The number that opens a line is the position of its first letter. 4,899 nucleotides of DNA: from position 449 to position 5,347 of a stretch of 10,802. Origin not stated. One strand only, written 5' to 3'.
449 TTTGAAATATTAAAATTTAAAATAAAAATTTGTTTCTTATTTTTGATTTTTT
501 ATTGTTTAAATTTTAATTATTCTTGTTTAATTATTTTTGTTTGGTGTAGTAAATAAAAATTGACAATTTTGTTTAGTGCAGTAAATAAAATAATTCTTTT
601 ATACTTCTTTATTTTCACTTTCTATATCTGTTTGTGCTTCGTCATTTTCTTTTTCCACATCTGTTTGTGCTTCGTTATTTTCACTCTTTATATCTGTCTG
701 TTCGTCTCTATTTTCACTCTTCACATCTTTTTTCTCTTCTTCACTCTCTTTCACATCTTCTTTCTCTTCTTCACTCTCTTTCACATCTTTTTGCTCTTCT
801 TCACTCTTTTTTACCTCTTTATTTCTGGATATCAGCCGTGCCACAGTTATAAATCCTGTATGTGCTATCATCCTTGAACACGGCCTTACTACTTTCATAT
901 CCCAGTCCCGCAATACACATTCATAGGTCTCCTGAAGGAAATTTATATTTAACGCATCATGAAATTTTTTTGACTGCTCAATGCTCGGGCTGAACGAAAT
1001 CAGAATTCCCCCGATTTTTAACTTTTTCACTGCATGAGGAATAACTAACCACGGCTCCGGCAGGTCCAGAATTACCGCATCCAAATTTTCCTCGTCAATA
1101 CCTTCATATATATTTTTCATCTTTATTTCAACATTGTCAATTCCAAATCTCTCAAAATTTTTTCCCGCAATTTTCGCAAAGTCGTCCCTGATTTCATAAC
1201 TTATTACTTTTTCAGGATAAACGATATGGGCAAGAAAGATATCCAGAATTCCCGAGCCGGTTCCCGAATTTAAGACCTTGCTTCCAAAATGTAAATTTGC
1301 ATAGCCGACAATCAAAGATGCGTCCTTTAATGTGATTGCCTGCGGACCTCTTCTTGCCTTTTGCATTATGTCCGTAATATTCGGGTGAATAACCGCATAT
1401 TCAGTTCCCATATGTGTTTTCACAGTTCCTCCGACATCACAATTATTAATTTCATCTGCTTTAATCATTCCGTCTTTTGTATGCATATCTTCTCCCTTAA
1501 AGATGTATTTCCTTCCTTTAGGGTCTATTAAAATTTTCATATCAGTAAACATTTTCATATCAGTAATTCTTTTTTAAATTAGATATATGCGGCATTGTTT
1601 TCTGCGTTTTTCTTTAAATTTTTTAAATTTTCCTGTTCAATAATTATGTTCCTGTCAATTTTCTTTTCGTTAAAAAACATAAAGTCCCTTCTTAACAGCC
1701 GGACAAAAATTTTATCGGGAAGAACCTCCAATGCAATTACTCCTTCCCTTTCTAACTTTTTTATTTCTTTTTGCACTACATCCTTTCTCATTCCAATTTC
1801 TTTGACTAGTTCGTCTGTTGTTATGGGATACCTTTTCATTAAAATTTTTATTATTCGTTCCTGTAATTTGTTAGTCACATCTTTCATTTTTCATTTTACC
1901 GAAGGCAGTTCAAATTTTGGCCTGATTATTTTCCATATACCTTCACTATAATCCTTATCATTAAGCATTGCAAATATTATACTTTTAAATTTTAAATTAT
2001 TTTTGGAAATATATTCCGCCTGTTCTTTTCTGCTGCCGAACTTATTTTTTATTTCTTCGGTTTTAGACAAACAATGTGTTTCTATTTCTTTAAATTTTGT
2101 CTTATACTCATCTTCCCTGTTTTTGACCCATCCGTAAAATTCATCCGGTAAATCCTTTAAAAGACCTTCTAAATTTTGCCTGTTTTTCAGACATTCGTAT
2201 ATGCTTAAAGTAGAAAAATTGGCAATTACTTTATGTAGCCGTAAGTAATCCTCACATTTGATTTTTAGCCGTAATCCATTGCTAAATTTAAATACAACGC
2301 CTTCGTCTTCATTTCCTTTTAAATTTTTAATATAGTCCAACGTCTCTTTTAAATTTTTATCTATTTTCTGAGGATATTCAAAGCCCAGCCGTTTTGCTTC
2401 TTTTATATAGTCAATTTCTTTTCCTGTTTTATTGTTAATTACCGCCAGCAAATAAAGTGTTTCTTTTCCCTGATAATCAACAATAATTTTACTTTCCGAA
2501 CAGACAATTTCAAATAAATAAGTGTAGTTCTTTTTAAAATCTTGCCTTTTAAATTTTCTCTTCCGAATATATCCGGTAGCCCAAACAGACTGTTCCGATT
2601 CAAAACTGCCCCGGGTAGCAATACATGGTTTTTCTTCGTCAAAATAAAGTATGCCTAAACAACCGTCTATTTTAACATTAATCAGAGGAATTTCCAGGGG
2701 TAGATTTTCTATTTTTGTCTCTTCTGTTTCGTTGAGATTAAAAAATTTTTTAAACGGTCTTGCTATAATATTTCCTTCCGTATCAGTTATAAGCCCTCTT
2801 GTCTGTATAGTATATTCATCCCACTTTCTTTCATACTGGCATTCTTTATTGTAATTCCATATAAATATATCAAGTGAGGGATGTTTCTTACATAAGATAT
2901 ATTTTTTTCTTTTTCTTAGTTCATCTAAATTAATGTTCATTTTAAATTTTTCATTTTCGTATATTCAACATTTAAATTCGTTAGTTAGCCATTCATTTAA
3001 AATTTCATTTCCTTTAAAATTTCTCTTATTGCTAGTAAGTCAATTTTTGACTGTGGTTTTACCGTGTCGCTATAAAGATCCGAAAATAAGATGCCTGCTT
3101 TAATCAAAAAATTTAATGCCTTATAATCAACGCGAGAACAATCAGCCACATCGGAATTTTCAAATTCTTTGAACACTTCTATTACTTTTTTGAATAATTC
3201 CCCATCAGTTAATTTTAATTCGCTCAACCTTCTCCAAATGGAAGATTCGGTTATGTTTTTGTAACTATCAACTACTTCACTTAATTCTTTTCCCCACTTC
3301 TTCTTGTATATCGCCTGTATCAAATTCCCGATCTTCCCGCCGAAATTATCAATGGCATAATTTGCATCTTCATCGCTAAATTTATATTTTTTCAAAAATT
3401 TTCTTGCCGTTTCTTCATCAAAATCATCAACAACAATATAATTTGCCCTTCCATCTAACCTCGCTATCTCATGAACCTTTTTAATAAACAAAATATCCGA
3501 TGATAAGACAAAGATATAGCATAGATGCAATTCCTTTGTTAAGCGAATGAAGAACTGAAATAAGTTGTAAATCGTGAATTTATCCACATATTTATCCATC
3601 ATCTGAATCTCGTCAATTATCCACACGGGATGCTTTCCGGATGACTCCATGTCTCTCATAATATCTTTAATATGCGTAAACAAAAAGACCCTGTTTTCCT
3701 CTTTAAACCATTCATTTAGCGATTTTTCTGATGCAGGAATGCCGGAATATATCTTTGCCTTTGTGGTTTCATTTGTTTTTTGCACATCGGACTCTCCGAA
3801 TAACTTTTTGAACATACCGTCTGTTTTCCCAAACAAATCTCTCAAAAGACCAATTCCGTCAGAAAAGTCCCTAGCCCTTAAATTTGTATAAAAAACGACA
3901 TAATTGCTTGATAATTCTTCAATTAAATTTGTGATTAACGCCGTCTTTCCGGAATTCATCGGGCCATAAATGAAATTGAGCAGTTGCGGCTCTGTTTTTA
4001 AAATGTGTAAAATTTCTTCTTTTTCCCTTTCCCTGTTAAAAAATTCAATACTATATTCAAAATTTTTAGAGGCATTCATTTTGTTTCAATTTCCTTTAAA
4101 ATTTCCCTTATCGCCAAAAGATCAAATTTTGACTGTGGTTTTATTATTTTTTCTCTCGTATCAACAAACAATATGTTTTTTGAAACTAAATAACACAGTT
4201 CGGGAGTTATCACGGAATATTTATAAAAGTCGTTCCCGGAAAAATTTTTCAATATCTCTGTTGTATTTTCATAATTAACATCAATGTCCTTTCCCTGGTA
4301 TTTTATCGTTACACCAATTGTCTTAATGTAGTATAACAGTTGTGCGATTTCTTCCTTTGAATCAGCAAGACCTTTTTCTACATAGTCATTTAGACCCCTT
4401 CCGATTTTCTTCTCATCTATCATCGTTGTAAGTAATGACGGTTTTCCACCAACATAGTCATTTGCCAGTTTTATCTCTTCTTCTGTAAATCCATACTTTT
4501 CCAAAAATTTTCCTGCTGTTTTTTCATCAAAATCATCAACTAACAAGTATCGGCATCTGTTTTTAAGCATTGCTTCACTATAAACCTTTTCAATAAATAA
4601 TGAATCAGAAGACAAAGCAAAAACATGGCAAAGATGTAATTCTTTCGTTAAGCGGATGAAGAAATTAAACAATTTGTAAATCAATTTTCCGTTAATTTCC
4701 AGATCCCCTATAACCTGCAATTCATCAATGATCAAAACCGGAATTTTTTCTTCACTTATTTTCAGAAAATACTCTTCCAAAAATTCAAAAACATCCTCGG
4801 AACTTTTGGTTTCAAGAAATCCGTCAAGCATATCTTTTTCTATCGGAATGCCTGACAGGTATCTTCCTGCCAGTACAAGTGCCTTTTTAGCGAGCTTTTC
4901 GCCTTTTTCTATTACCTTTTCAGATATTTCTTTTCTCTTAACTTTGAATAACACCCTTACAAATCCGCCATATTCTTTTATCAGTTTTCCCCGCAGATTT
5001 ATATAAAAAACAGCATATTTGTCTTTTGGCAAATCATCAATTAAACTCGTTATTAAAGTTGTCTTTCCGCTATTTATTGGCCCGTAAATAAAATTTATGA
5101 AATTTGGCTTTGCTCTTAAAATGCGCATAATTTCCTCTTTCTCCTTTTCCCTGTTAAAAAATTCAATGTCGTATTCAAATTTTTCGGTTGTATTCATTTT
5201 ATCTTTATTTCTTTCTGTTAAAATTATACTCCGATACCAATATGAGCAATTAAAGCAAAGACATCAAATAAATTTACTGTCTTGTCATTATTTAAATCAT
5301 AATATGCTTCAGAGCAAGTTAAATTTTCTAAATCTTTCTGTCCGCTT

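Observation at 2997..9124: Five-gene STAND-class ATPase array assembled from interchangeable modules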

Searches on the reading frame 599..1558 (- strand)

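Call 5: search_protein_families(library=pfam, proteins=[window:599-1558:-], max_evalue=0.01)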
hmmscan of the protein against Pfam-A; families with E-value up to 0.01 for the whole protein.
window:599-1558:- (319 aa): 4 families
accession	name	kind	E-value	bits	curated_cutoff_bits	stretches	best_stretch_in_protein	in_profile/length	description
PF08704.16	GCD14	-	8.9e-25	88.2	26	1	73-223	22-181/247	tRNA methyltransferase complex GCD14 subunit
PF01135.25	PCMT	-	3.2e-08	34.1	20.3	1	82-187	64-170/210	Protein-L-isoaspartate(D-aspartate) O-methyltransferase (PCMT)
PF06325.19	PrmA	-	0.00082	19.4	22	1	92-187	162-257/296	Ribosomal protein L11 methyltransferase (PrmA)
PF05175.20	MTS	-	0.0011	19.1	23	1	90-164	30-104/170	Methyltransferase small domain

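Call 33: search_protein_families(library=ncbifam, proteins=[window:599-1558:-], max_evalue=0.001)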
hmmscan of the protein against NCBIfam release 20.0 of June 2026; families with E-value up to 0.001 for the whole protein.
window:599-1558:- (319 aa): 12 families
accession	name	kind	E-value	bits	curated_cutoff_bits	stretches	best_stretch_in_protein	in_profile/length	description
NF001453.0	PRK00312.1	equivalog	6e-09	35.8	188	1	82-188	71-175/217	protein-L-isoaspartate(D-aspartate) O-methyltransferase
NF011529.0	PRK14968.1-3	equivalog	1.3e-07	31.2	162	1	79-167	22-107/198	putative methyltransferase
TIGR00080.1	pimt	equivalog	2.6e-07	30.7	159.05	1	83-188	69-175/216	protein-L-isoaspartate O-methyltransferase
TIGR03534.1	RF_mod_PrmC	equivalog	1.1e-06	28.3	199.1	1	93-163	90-161/253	peptide chain release factor N(5)-glutamine methyltransferase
NF010550.0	PRK13943.1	equivalog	1.1e-06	28.1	359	1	82-185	71-175/322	protein-L-isoaspartate O-methyltransferase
NF010549.0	PRK13942.1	equivalog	1.7e-06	27.7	282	1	82-187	68-174/215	protein-L-isoaspartate O-methyltransferase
NF005640.0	PRK07402.1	equivalog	1.1e-05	25.1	219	1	81-197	33-152/200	precorrin-6Y C5,15-methyltransferase subunit CbiT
TIGR00536.1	hemK_fam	subfamily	2.5e-05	23.5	115.5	1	93-163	116-187/286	HemK family protein methyltransferase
TIGR02469.1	CbiT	equivalog_domain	3.4e-05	24.1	78.3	1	85-165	13-95/124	precorrin-6Y C5,15-methyltransferase (decarboxylating) subunit CbiT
TIGR03533.1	L3_gln_methyl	equivalog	0.00012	21.5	229.7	1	93-165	123-196/284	50S ribosomal protein L3 N(5)-glutamine methyltransferase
NF008823.0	PRK11873.1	subfamily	0.00019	21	263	1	86-184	72-177/272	arsenite methyltransferase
NF006138.0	PRK08287.1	equivalog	0.00036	20.4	210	1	87-186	27-127/189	decarboxylating cobalt-precorrin-6B (C(15))-methyltransferase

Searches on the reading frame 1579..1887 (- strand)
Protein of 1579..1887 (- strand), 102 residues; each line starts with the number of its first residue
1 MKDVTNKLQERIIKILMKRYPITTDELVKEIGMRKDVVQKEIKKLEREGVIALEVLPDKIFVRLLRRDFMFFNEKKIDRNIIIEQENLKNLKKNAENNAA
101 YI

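Call 5: search_protein_families(library=pfam, proteins=[window:1579-1887:-], max_evalue=0.01)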
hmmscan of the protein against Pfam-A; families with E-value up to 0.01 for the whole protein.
window:1579-1887:- (102 aa): 6 families
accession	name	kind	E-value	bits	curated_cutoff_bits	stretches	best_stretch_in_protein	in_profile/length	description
PF08279.18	HTH_11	-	3.8e-05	23.9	25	1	9-51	2-44/55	HTH domain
PF13412.12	HTH_24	-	5e-05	23.2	21.9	1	6-51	2-47/48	Winged helix-turn-helix DNA-binding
PF14502.12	HTH_41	-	0.00076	19.3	25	1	24-54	9-39/48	Helix-turn-helix domain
PF12802.13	MarR_2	-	0.0017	18.9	27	1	21-54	18-53/61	MarR family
PF01978.25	TrmB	-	0.0059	16.9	25.6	1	14-54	15-55/68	Sugar-specific transcriptional regulator TrmB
PF13545.12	HTH_Crp_2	-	0.0066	16.8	27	0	20-52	21-53/70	Crp-like helix-turn-helix domain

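Call 32: search_protein_families(library=padloc, proteins=[window:1579-1887:-], max_evalue=0.01)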
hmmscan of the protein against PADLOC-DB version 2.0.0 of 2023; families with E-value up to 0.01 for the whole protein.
window:1579-1887:- (102 aa): 9 families
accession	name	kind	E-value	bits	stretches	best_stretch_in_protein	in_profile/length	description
PDLC01438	Csa3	-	0.00011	20.4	1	4-81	145-210/305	"CAS-I,CAS-II,CAS-III,CAS-IV,CAS-V,CAS-VI; associated_signaling"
PDLC01866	CARF3--CARF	-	0.0007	17.6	1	6-53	138-185/207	-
PDLC01044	Csa3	-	0.00096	17.1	1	9-51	138-179/194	Type I-A associated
PDLC01853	CARF3--CARF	-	0.001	16.8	1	7-55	138-188/209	-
PDLC02972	SWIM_XIII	-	0.0024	14.5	1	3-69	346-412/509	-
PDLC01879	CARF3--CARF_TM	-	0.0029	15.3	1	11-52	160-201/222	-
PDLC01875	CARF3--CARF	-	0.003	15.4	1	3-54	142-193/219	-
PDLC01720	Csa3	-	0.0046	15.5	1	11-67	29-91/118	Csa3_1_CAS-I-II-III-IV-V-VI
PDLC04368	PDC-M05A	-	0.0073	14.2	1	7-54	13-62/201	-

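Call 33: search_protein_families(library=ncbifam, proteins=[window:1579-1887:-], max_evalue=0.001)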
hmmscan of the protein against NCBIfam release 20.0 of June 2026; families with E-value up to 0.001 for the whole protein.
window:1579-1887:- (102 aa): 1 family
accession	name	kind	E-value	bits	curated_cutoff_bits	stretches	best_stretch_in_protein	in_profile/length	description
NF053606.1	Sta1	subfamily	7.1e-05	22.8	80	1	11-52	24-65/100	Sta1 family transcriptional regulator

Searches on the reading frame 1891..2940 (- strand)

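Call 5: search_protein_families(library=pfam, proteins=[window:1891-2940:-], max_evalue=0.01)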
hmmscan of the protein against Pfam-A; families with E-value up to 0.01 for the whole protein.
window:1891-2940:- (349 aa): 2 families
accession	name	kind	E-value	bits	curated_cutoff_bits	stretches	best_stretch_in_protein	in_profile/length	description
PF09511.15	RNA_lig_T4_1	-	2.9e-21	76.8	28.3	1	47-230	2-225/227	RNA ligase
PF09414.15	RNA_ligase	-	0.00038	21.1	27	1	87-222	5-165/171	RNA ligase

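Call 32: search_protein_families(library=padloc, proteins=[window:1891-2940:-], max_evalue=0.01)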
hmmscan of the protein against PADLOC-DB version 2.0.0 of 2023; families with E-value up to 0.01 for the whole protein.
window:1891-2940:- (349 aa): 0 families

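Call 33: search_protein_families(library=ncbifam, proteins=[window:1891-2940:-], max_evalue=0.001)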
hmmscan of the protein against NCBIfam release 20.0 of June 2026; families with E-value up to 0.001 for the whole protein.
window:1891-2940:- (349 aa): 1 family
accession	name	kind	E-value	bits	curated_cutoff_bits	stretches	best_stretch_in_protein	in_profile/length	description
TIGR02308.1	RNA_lig_T4_1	equivalog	1.5e-20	73.6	242.25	1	45-320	50-333/373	T4 RnlA family RNA ligase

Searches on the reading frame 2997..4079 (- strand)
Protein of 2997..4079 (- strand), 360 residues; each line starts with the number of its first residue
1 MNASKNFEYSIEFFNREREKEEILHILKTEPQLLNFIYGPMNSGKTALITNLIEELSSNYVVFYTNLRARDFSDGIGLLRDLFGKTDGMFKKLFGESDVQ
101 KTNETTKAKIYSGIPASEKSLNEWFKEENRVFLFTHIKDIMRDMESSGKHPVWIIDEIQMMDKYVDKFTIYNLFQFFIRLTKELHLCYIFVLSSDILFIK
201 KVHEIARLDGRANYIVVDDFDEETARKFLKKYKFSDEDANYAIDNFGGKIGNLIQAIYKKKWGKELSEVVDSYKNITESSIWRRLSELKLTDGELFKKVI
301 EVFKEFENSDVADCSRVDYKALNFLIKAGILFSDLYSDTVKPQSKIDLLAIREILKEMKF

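Call 5: search_protein_families(library=pfam, proteins=[window:2997-4079:-], max_evalue=0.01)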
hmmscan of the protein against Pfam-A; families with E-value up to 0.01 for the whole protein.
window:2997-4079:- (360 aa): 7 families
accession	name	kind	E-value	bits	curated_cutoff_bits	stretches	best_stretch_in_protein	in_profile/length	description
PF01637.24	ATPase_2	-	7.9e-39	134.2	33.2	1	13-255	1-224/225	ATPase domain predominantly from Archaea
PF21690.3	MJ1010-like_2nd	-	1.1e-08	35.7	27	1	285-355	19-91/91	Uncharacterized ATP-binding protein MJ1010-like, C-terminal domain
PF13401.12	AAA_22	-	7.2e-06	26.8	27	1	35-174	8-101/130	AAA domain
PF13191.12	AAA_16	-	1e-05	26.5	32.6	1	12-163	1-146/167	AAA ATPase domain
PF13173.12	AAA_14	-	5.5e-05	23.6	27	0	36-72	6-42/129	AAA domain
PF24883.2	NPHP3_N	-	0.0046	17.6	24.8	0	24-82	13-75/164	Nephrocystin 3, N-terminal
PF00004.35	AAA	-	0.0069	17.3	21.2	0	37-82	3-38/131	ATPase family associated with various cellular activities (AAA)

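Call 32: search_protein_families(library=padloc, proteins=[window:2997-4079:-], max_evalue=0.01)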
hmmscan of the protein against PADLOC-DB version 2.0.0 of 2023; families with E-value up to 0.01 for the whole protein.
window:2997-4079:- (360 aa): 2 families
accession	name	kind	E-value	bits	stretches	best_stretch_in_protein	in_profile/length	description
PDLC04791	PDC-S01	-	3.7e-05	20.6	1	19-175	6-104/395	-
PDLC04140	mad8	-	0.0054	14.3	0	36-161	31-203/314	mads_8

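Call 33: search_protein_families(library=ncbifam, proteins=[window:2997-4079:-], max_evalue=0.001)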
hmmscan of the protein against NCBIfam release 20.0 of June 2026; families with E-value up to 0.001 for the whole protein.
window:2997-4079:- (360 aa): 0 families

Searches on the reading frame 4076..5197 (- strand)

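Call 5: search_protein_families(library=pfam, proteins=[window:4076-5197:-], max_evalue=0.01)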
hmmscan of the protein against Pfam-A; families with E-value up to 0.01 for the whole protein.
window:4076-5197:- (373 aa): 8 families
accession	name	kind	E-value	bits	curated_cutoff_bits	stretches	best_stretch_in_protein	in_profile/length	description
PF01637.24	ATPase_2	-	2.7e-50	171.7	33.2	1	13-257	1-223/225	ATPase domain predominantly from Archaea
PF21690.3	MJ1010-like_2nd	-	4.1e-11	43.5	27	1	277-367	8-91/91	Uncharacterized ATP-binding protein MJ1010-like, C-terminal domain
PF13401.12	AAA_22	-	1.1e-05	26.2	27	1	36-179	9-110/130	AAA domain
PF13173.12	AAA_14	-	1.1e-05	25.9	27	1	34-75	4-44/129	AAA domain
PF13191.12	AAA_16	-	3.9e-05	24.6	32.6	1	13-163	2-144/167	AAA ATPase domain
PF00004.35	AAA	-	9e-05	23.4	21.2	1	37-215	3-123/131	ATPase family associated with various cellular activities (AAA)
PF10443.15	RNA12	-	0.00069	18.9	27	0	131-233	128-226/429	RNA12 protein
PF24883.2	NPHP3_N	-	0.0064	17.1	24.8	0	31-66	21-58/164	Nephrocystin 3, N-terminal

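Call 32: search_protein_families(library=padloc, proteins=[window:4076-5197:-], max_evalue=0.01)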
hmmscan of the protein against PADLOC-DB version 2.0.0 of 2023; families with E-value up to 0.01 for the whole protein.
window:4076-5197:- (373 aa): 3 families
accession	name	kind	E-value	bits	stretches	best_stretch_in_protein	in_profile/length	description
PDLC04140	mad8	-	1.2e-05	23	1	36-178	31-215/314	mads_8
PDLC04791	PDC-S01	-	0.0007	16.4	1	18-59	5-46/395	-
PDLC04985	PDC-S27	-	0.007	13.3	0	11-67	4-58/484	-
